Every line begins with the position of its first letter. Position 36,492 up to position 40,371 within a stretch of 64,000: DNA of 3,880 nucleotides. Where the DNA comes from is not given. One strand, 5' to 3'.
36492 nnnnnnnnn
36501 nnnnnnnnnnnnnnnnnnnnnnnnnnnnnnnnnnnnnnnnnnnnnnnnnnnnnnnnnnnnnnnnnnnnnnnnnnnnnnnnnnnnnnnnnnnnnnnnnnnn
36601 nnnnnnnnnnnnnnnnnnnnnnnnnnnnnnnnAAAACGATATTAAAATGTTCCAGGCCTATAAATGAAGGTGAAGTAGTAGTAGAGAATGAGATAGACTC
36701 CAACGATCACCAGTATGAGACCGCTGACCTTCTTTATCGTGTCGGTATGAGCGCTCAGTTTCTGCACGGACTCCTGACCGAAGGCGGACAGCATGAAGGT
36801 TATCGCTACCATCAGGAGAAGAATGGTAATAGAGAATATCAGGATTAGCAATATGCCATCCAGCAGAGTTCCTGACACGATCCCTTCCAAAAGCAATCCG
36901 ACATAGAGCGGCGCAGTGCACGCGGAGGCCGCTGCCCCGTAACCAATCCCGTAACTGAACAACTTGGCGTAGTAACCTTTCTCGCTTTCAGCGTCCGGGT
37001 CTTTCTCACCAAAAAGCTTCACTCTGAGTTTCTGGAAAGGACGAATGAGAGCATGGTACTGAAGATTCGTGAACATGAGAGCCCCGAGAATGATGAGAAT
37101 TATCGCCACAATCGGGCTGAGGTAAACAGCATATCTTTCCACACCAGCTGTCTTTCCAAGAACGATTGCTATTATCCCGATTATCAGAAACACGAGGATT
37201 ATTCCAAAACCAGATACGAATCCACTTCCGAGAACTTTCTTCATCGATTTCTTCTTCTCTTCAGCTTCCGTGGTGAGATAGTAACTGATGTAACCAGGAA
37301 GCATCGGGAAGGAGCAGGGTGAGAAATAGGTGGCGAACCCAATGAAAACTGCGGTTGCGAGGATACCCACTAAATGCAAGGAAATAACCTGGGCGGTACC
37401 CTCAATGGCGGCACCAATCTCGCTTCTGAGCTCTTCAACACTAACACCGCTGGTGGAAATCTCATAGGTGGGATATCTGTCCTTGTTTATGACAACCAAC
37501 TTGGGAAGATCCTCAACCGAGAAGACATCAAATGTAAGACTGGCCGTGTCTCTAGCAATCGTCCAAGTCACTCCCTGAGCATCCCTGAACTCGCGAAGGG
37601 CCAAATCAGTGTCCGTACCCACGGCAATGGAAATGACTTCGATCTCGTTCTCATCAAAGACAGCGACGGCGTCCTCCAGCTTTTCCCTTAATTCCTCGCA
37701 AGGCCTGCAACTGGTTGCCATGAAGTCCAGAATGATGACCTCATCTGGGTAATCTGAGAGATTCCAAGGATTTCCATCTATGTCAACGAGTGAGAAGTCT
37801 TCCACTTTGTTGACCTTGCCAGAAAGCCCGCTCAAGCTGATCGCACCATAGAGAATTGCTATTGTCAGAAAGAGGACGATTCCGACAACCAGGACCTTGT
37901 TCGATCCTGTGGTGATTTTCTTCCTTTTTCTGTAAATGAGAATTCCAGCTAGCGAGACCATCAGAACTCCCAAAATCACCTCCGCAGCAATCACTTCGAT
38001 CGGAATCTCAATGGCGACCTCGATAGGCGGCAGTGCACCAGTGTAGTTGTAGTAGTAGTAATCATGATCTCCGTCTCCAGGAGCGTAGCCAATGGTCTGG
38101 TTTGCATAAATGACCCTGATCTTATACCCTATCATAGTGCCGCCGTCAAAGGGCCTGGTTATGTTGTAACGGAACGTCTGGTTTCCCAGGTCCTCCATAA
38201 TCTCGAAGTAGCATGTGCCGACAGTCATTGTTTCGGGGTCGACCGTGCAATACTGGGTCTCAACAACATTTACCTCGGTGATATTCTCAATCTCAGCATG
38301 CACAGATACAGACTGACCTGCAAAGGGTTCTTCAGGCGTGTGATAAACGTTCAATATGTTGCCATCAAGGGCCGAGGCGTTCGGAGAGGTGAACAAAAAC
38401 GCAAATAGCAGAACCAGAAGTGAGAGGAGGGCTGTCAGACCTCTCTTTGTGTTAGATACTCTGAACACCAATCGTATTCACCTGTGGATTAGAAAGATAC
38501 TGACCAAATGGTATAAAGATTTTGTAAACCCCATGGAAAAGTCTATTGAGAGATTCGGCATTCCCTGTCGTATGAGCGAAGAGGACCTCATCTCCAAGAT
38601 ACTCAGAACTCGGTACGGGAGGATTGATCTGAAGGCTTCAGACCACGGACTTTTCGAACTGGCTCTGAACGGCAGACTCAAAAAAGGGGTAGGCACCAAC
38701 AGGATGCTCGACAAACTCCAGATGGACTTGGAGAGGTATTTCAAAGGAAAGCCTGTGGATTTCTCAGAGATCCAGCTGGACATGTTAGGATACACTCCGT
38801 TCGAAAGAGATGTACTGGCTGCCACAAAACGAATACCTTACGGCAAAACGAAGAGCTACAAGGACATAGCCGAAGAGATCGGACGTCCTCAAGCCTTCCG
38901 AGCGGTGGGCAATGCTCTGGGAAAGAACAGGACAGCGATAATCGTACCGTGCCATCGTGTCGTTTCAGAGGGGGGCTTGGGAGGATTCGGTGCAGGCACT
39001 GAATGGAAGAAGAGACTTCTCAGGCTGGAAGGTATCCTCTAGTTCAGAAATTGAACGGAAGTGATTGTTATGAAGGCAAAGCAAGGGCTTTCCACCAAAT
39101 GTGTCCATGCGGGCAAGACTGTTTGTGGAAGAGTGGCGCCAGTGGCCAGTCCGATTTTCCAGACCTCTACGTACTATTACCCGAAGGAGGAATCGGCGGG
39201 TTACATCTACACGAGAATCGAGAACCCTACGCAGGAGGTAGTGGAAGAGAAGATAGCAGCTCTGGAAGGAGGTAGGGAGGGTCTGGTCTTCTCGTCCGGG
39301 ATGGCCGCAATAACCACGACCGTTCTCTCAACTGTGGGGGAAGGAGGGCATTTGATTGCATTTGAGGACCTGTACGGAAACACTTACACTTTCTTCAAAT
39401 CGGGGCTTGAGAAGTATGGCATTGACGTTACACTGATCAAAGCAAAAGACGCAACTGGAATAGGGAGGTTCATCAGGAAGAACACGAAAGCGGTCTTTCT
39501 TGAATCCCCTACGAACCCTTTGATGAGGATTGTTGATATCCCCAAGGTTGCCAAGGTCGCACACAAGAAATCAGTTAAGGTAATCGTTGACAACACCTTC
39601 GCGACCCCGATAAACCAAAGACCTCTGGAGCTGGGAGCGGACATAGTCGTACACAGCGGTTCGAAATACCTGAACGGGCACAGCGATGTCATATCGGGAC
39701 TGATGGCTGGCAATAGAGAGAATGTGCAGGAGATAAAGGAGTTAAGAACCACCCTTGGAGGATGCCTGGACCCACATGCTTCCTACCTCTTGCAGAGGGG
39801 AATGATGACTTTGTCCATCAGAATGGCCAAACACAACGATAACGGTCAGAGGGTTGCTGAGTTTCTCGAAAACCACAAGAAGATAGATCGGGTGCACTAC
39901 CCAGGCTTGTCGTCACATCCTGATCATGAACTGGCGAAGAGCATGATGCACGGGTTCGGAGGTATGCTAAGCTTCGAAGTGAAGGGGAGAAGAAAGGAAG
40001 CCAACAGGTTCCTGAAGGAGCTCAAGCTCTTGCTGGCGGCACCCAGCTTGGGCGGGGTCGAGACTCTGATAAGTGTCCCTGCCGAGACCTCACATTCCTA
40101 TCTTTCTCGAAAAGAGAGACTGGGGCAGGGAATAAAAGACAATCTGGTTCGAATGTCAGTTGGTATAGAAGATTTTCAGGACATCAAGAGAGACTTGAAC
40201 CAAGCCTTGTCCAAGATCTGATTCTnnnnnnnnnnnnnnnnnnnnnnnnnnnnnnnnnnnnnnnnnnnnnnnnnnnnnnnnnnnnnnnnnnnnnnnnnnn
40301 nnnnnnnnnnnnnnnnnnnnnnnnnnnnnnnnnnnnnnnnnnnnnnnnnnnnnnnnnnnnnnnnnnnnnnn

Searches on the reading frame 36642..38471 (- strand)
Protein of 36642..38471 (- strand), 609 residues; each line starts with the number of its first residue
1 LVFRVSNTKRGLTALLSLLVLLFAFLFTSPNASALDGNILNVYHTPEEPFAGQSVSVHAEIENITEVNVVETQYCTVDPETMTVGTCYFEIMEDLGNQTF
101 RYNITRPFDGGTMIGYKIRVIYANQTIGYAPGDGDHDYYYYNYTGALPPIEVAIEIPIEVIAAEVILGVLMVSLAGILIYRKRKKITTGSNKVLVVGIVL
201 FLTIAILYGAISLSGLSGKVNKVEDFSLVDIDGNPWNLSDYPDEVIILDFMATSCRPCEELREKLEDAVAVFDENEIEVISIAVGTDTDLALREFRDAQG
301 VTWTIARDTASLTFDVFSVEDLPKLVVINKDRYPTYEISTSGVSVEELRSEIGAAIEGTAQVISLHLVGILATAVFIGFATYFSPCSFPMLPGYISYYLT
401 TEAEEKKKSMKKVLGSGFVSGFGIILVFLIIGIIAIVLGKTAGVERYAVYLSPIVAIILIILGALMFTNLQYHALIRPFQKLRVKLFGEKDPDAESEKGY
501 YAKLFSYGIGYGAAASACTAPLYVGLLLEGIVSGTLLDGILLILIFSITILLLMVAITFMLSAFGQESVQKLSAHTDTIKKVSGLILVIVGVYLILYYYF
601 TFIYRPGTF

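Call 31: search_protein_families(library=ncbifam, proteins=[window:36642-38471:-], max_evalue=0.00001)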
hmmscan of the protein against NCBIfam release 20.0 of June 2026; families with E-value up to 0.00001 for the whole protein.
window:36642-38471:- (609 aa): 4 families
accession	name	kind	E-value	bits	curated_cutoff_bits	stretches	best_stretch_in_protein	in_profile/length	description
NF002854.0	PRK03147.1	subfamily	5.5e-16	58.9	170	1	196-331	11-149/176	thiol-disulfide oxidoreductase ResA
NF045694.1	seleno_TsoB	exception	3.7e-14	51.7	805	1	345-595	156-391/572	rhodanese/DsbD fusion-like selenoprotein TsoB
NF001419.0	PRK00293.1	subfamily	6.9e-07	28.2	330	0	370-595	171-382/574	protein-disulfide reductase DsbD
NF047696.1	ThlDiSintTplARhiz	equivalog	1.3e-06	28.4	230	1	204-301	58-155/219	thiol:disulfide interchange protein TlpA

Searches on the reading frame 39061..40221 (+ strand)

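Call 71: search_protein_families(library=pfam, proteins=[window:39061-40221:+], max_evalue=0.00001)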
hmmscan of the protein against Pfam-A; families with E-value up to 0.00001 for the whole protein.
window:39061-40221:+ (386 aa): 2 families
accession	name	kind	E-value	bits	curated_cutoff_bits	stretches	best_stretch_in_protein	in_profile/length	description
PF01053.26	Cys_Met_Meta_PP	-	6.3e-143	476.4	27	1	11-383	1-380/381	Cys/Met metabolism PLP-dependent enzyme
PF00155.27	Aminotran_1_2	-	1e-06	28.7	19.7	1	58-186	44-194/361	Aminotransferase class I and II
